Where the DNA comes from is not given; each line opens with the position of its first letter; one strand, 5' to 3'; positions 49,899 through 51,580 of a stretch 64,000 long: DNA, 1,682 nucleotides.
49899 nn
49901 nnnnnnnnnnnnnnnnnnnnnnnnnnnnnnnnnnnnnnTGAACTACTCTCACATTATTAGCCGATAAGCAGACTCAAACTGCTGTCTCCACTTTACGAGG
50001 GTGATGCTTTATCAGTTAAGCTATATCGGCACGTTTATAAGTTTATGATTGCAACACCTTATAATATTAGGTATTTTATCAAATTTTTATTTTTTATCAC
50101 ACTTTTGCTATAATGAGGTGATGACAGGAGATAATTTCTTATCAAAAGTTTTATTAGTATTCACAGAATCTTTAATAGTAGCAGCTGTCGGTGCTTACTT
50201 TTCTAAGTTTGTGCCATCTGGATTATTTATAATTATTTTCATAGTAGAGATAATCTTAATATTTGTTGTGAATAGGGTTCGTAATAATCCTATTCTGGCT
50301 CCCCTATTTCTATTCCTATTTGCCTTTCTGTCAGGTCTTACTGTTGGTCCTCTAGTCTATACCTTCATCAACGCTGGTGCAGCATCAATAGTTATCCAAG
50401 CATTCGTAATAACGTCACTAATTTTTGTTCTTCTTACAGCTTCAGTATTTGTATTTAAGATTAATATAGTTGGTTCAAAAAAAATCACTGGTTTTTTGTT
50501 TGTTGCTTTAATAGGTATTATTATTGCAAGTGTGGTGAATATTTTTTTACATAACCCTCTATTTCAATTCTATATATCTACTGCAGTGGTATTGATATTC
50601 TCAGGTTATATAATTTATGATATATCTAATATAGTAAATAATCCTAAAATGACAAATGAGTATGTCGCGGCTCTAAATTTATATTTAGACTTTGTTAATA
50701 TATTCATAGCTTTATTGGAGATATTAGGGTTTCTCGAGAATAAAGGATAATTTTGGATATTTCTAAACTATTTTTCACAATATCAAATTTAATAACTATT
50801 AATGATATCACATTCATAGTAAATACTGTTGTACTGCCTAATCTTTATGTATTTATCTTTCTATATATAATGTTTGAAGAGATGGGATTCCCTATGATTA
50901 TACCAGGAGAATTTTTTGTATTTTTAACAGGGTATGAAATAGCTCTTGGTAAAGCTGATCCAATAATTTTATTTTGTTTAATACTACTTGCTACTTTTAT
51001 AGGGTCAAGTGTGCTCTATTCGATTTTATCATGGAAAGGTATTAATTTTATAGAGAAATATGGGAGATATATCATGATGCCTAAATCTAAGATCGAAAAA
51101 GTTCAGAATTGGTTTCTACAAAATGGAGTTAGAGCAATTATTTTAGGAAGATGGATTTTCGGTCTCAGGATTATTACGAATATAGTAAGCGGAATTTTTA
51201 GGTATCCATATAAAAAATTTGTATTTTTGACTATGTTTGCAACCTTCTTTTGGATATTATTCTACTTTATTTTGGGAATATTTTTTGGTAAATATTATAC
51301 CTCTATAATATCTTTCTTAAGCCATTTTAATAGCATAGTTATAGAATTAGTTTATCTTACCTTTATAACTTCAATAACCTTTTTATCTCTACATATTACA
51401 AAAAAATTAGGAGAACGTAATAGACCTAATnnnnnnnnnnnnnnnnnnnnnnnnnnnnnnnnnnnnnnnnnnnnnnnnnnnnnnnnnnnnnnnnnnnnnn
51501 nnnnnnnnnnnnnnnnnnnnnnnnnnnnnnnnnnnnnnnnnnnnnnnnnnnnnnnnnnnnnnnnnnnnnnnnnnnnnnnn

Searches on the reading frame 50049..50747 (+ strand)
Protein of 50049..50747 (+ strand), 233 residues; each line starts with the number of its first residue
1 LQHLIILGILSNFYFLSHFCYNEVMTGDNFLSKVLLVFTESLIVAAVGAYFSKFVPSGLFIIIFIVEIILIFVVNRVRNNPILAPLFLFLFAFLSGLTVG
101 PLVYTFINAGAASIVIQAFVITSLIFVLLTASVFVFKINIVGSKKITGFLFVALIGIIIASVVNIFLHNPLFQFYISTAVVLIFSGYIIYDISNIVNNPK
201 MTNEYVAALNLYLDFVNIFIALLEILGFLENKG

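Call 65: search_protein_families(library=pfam, proteins=[window:50049-50747:+], max_evalue=0.001)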
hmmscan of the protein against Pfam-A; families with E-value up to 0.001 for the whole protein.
window:50049-50747:+ (233 aa): 1 family
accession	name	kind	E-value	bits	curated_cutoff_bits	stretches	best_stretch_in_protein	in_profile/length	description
PF01027.25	Bax1-I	-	5.7e-42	144.3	34.1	1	29-226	2-207/207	Inhibitor of apoptosis-promoting Bax1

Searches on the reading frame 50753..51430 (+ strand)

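Call 65: search_protein_families(library=pfam, proteins=[window:50753-51430:+], max_evalue=0.001)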
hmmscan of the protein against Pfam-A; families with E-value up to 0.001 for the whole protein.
window:50753-51430:+ (226 aa): 1 family
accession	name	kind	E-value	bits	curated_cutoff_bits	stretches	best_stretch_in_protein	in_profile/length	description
PF09335.16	VTT_dom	-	3.8e-14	53.7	33.9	1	50-175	1-121/123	VTT domain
